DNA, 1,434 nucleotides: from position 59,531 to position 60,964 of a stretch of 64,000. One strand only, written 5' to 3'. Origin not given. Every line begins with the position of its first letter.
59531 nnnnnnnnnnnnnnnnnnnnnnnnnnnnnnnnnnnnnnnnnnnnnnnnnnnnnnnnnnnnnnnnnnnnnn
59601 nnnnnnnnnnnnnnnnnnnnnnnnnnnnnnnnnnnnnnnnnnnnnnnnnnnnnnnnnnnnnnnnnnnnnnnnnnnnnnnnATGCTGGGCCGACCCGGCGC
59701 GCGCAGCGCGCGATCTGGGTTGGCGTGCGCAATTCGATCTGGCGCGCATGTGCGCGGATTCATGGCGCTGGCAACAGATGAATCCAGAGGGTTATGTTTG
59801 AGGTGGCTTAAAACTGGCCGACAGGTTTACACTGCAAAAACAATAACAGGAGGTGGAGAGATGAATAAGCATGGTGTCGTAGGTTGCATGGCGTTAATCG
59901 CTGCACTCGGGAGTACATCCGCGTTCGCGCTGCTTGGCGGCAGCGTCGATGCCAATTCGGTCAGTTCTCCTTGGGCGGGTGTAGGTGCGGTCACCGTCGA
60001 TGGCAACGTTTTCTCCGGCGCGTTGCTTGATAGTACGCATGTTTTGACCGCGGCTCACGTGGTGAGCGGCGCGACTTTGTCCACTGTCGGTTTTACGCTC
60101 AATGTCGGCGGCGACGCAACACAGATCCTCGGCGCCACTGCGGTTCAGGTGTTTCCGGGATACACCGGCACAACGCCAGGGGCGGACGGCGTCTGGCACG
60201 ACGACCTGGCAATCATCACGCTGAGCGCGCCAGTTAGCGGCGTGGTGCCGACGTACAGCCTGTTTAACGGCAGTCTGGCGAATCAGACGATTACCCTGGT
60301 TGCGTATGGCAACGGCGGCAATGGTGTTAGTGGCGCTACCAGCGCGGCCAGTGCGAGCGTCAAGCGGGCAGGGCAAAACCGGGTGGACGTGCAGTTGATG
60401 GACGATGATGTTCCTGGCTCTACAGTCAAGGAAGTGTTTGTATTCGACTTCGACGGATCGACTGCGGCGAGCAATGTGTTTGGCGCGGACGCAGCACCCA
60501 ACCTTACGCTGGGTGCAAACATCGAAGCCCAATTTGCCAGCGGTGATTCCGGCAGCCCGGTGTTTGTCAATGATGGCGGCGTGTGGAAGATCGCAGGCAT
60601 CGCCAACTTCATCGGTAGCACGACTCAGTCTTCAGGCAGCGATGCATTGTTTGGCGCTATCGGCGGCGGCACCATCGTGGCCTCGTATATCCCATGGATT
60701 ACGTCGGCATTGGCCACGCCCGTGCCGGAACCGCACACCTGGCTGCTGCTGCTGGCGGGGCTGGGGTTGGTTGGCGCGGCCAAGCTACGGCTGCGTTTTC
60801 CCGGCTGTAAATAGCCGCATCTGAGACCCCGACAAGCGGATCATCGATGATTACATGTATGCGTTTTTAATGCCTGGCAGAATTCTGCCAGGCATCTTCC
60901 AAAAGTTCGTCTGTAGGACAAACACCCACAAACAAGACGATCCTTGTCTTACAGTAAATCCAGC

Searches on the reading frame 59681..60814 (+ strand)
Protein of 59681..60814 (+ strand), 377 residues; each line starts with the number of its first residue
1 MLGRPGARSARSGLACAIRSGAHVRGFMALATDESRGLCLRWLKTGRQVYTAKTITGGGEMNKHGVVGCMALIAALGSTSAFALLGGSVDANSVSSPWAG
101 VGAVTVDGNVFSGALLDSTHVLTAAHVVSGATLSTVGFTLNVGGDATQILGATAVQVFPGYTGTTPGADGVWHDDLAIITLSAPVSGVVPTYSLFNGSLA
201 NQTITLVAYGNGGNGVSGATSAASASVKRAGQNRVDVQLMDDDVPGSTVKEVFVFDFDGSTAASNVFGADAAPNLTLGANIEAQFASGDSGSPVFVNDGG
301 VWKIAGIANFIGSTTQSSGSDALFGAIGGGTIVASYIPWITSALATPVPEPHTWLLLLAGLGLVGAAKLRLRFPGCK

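Call 7: search_protein_families(library=pfam, proteins=[window:59681-60814:+])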
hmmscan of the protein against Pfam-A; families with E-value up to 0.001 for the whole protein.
window:59681-60814:+ (377 aa): 3 families
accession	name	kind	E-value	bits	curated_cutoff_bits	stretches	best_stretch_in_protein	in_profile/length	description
PF00089.32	Trypsin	-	1.4e-10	41.8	20.6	1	90-340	6-220/220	Trypsin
PF07589.16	PEP-CTERM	-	1.6e-06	28.4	20.7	1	347-370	1-22/24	PEP-CTERM motif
PF13365.12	Trypsin_2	-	2e-06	29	27.6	1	112-300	2-140/144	Trypsin-like peptidase domain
